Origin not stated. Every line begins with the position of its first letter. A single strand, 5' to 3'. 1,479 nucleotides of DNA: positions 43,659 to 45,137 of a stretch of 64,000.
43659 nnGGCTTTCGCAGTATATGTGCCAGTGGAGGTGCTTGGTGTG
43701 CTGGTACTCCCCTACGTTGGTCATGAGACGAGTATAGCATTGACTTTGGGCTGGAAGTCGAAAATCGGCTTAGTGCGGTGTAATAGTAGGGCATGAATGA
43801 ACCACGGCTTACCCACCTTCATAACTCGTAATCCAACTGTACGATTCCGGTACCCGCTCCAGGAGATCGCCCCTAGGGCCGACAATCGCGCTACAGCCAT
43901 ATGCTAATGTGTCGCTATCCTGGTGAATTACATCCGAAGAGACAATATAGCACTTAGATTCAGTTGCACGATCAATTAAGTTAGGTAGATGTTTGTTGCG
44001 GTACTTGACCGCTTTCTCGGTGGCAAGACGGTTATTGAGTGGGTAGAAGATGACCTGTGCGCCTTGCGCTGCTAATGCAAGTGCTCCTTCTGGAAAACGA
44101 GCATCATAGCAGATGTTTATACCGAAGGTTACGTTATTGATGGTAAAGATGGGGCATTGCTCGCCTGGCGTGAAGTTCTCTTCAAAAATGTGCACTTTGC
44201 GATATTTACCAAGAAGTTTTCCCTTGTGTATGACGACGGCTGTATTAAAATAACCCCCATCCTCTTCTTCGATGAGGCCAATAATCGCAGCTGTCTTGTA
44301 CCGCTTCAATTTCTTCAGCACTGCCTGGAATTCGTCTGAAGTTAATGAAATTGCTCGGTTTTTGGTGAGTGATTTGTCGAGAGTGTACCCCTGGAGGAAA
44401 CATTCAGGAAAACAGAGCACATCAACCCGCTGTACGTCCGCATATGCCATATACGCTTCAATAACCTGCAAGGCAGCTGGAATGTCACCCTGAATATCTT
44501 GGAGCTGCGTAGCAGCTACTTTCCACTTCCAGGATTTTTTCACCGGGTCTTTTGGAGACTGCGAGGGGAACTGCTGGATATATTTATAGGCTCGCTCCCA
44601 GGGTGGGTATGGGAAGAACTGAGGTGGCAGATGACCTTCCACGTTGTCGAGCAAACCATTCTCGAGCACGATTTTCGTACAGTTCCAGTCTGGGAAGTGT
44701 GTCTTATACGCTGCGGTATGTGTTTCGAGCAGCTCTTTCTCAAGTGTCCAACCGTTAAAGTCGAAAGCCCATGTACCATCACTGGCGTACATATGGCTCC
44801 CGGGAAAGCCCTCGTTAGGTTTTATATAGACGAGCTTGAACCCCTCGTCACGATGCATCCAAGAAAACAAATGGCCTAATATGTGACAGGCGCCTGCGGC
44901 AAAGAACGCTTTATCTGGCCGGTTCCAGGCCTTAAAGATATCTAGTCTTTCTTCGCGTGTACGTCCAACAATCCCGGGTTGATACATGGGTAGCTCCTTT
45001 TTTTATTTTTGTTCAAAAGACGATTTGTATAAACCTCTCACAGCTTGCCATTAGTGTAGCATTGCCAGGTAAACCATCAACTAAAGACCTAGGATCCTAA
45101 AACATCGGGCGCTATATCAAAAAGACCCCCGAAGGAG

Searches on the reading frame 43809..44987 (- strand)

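Call 57: search_protein_families(library=pfam, proteins=[window:43809-44987:-], max_evalue=0.001)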
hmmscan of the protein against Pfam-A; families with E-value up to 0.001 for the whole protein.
window:43809-44987:- (392 aa): 1 family
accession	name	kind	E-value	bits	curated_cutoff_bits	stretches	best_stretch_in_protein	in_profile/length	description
PF00795.27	CN_hydrolase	-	1.1e-36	126.9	23.2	1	156-381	1-236/256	Carbon-nitrogen hydrolase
